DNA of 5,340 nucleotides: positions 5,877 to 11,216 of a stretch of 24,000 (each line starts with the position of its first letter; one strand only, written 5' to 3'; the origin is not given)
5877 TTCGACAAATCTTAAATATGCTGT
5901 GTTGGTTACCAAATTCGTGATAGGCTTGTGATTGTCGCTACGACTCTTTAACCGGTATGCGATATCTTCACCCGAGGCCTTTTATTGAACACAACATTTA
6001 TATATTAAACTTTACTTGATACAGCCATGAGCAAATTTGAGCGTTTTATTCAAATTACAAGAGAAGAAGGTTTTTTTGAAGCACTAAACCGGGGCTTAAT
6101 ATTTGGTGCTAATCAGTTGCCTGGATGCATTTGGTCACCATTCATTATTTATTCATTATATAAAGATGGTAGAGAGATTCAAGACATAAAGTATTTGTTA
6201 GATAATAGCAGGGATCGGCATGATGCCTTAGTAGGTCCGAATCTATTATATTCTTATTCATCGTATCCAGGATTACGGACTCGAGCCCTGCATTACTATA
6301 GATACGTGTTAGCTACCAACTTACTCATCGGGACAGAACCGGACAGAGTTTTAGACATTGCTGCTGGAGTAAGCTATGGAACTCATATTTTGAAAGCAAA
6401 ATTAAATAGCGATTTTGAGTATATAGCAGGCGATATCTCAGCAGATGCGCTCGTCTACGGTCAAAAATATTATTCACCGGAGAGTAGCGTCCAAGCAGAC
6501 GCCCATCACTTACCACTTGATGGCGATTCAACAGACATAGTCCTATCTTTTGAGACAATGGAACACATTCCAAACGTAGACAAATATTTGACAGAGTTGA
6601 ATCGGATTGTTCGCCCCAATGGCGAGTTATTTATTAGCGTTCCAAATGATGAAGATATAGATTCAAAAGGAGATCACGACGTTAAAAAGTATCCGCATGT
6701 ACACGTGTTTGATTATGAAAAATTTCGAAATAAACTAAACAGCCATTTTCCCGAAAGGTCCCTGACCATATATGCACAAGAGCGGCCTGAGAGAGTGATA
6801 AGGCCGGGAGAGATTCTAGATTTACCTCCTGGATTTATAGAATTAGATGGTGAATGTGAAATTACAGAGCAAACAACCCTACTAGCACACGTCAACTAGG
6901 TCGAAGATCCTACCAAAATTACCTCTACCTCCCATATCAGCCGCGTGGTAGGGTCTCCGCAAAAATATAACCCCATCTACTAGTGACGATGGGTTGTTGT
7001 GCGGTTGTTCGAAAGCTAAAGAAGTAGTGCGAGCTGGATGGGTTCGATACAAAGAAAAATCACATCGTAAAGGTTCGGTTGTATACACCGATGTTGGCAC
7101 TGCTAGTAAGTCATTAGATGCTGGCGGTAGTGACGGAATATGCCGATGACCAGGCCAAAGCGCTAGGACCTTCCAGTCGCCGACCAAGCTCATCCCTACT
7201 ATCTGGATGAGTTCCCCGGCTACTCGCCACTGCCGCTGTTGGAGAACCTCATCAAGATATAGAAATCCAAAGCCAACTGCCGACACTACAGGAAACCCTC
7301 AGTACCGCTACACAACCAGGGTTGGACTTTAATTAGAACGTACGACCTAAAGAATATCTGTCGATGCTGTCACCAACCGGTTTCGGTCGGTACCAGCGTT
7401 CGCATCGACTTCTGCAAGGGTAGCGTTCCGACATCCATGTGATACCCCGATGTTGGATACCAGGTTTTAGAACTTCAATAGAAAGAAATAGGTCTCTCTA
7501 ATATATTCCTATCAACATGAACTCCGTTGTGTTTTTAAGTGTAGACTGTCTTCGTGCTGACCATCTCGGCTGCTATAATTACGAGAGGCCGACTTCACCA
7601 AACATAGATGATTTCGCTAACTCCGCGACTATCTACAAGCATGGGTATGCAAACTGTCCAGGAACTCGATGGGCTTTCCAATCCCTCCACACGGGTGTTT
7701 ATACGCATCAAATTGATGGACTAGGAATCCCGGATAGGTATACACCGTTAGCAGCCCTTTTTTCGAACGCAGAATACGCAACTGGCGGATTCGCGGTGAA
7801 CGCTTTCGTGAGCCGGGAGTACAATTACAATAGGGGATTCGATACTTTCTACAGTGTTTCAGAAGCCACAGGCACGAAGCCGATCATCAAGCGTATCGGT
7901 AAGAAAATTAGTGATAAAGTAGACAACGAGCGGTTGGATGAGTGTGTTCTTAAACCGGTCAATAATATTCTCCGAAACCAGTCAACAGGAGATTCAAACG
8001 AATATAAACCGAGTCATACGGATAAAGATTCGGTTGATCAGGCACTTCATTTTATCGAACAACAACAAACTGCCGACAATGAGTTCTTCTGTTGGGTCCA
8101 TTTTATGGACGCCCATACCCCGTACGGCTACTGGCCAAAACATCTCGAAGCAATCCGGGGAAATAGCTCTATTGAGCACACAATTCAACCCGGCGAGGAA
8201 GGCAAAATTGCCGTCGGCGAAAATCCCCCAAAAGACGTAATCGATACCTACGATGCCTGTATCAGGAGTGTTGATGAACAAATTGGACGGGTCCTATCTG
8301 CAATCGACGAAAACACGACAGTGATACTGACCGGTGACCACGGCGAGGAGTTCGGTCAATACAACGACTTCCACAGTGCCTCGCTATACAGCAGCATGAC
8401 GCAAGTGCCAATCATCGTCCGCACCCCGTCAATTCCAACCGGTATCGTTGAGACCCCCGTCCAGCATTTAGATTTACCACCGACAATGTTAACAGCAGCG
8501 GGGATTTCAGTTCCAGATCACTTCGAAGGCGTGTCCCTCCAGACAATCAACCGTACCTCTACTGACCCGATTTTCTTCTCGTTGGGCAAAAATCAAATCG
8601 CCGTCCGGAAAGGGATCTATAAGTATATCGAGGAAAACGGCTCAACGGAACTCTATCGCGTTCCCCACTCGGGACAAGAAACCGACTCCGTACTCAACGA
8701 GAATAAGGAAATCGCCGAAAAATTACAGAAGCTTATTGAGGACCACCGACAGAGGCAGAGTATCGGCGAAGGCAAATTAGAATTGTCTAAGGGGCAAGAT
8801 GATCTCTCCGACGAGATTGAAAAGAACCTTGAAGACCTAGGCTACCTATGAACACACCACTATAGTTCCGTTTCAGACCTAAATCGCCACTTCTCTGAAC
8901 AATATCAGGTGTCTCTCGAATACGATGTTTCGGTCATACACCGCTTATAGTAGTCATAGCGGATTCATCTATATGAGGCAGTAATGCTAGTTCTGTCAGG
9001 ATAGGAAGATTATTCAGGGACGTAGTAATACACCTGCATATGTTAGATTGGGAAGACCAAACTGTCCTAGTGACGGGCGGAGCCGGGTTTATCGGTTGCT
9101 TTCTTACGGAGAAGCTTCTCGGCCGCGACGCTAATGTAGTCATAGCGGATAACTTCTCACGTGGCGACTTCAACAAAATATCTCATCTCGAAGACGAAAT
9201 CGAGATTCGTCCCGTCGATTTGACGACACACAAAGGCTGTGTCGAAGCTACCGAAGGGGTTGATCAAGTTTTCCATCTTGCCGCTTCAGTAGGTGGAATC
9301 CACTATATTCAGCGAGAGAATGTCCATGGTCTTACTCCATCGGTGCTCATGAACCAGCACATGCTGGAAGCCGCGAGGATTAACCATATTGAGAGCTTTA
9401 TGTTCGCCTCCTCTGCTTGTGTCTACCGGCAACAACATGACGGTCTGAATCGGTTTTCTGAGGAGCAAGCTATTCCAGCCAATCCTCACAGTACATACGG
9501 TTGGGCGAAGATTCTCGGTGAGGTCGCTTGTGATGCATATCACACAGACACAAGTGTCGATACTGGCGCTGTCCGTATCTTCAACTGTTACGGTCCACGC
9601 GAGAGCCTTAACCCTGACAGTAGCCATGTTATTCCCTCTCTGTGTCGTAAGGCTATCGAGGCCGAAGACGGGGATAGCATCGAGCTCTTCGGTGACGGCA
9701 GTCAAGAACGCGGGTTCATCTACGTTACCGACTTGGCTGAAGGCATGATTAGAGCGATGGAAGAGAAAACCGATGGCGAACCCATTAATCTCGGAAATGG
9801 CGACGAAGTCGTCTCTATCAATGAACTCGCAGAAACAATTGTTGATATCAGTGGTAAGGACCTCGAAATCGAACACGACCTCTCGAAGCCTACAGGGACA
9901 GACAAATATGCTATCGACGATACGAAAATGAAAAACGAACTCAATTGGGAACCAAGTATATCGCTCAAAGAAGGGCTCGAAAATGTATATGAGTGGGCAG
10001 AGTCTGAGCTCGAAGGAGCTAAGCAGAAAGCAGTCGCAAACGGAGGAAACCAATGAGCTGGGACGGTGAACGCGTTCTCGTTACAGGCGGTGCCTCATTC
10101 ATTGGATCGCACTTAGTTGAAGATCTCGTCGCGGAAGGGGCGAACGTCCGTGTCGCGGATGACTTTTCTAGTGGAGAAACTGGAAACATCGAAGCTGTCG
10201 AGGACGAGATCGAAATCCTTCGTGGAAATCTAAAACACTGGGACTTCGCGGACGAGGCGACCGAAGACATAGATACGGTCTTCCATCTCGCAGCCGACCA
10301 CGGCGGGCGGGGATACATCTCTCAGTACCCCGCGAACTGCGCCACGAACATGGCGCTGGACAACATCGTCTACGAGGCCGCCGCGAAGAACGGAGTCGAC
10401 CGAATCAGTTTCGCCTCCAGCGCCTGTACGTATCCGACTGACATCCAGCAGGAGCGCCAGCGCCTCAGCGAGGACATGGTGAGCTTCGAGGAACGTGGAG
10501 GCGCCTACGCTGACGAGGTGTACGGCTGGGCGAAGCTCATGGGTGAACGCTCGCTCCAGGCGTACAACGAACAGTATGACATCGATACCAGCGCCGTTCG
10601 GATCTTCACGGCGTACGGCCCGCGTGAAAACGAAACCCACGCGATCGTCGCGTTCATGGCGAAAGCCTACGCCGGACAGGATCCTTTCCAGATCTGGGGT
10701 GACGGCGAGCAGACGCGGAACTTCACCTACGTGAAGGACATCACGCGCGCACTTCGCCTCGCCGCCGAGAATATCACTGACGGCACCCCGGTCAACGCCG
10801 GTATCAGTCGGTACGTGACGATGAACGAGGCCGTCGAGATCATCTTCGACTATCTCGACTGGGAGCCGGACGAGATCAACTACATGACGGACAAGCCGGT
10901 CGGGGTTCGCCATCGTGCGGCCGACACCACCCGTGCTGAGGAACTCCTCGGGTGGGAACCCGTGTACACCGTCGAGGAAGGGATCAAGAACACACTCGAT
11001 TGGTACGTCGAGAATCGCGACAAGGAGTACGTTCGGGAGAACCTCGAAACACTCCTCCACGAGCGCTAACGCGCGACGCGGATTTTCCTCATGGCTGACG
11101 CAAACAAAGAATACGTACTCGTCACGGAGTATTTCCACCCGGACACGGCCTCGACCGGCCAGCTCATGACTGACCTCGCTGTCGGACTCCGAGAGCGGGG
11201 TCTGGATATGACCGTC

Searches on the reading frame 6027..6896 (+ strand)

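Call 5: search_protein_families(library=pfam, proteins=[window:6027-6896:+], max_evalue=0.001)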
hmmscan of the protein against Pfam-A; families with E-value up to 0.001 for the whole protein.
window:6027-6896:+ (290 aa): 6 families
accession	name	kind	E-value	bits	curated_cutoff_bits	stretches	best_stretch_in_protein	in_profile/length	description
PF08241.18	Methyltransf_11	-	4.9e-15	56.4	21.2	1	109-203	1-95/95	Methyltransferase domain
PF13489.12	Methyltransf_23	-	2.3e-12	47.4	27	1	95-251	13-155/164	Methyltransferase domain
PF13847.12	Methyltransf_31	-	6.5e-12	45.8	27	1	106-210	5-117/145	Methyltransferase domain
PF13649.12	Methyltransf_25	-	3.7e-11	44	27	1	108-199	1-97/97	Methyltransferase domain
PF08242.18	Methyltransf_12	-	8.3e-09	36.5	30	1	109-201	1-98/98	Methyltransferase domain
PF01209.24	Ubie_methyltran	-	3.8e-06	26.8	20.1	1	101-203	44-151/233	ubiE/COQ5 methyltransferase family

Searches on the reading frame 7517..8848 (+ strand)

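Call 5: search_protein_families(library=pfam, proteins=[window:7517-8848:+], max_evalue=0.001)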
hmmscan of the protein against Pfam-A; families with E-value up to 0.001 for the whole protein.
window:7517-8848:+ (444 aa): 4 families
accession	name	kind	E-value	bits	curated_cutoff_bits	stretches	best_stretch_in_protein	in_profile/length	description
PF00884.28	Sulfatase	-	1.5e-41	143.1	25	1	4-330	3-301/301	Sulfatase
PF16347.10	SGSH_C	-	2.9e-07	31.2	29.3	1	282-349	3-72/154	N-sulphoglucosamine sulphohydrolase, C-terminal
PF01676.23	Metalloenzyme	-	1.1e-05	25.5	24.3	1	245-280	169-205/252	Metalloenzyme superfamily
PF01663.27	Phosphodiest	-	0.00018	21.7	23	0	249-277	188-221/342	Type I phosphodiesterase / nucleotide pyrophosphatase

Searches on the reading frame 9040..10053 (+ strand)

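Call 5: search_protein_families(library=pfam, proteins=[window:9040-10053:+], max_evalue=0.001)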
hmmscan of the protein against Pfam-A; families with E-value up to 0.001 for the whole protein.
window:9040-10053:+ (338 aa): 7 families
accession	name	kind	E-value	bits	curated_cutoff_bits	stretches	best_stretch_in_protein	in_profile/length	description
PF01370.27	Epimerase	-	3.1e-49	168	20.9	1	9-252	1-240/240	NAD dependent epimerase/dehydratase family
PF16363.11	GDP_Man_Dehyd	-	5e-38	131.8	27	1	10-315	1-331/332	GDP-mannose 4,6 dehydratase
PF01073.25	3Beta_HSD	-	1.6e-11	44.2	22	1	10-190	1-188/280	3-beta hydroxysteroid dehydrogenase/isomerase family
PF07993.18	NAD_binding_4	-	9.4e-10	38.5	20.1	1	70-177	85-201/258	Male sterility protein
PF02719.21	Polysacc_synt_2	-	3.4e-08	33.5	20.2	1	9-277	1-253/293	Polysaccharide biosynthesis protein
PF13460.12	NAD_binding_10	-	1.4e-07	32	27.2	1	13-142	1-115/184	NAD(P)H-binding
PF04321.23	RmlD_sub_bind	-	0.0002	21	27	0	8-275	2-235/287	RmlD substrate binding domain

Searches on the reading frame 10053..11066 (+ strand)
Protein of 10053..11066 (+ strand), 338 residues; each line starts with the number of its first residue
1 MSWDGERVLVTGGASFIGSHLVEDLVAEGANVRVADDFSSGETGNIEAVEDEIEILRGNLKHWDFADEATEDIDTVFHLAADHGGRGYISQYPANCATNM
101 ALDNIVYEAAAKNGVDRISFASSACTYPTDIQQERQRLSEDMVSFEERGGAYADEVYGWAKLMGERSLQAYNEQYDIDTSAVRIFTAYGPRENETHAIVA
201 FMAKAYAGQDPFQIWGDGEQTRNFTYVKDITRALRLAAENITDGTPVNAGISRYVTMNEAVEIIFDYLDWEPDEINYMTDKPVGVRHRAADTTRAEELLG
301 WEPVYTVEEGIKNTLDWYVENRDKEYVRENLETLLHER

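Call 5: search_protein_families(library=pfam, proteins=[window:10053-11066:+], max_evalue=0.001)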
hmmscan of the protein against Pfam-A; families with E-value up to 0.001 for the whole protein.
window:10053-11066:+ (338 aa): 7 families
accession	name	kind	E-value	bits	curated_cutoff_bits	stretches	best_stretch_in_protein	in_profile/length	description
PF01370.27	Epimerase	-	1.4e-46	159.3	20.9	1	8-250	1-240/240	NAD dependent epimerase/dehydratase family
PF16363.11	GDP_Man_Dehyd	-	1.6e-35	123.6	27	1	9-314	1-332/332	GDP-mannose 4,6 dehydratase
PF01073.25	3Beta_HSD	-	5.9e-18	65.3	22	1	9-247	1-240/280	3-beta hydroxysteroid dehydrogenase/isomerase family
PF13460.12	NAD_binding_10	-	1.2e-06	28.9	27.2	1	12-138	1-112/184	NAD(P)H-binding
PF07993.18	NAD_binding_4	-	2.1e-06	27.5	20.1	1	10-187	1-207/258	Male sterility protein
PF04321.23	RmlD_sub_bind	-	1.1e-05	25.1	27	1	7-245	2-204/287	RmlD substrate binding domain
PF00106.31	adh_short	-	0.00076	19.4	26.6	0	7-74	2-72/195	short chain dehydrogenase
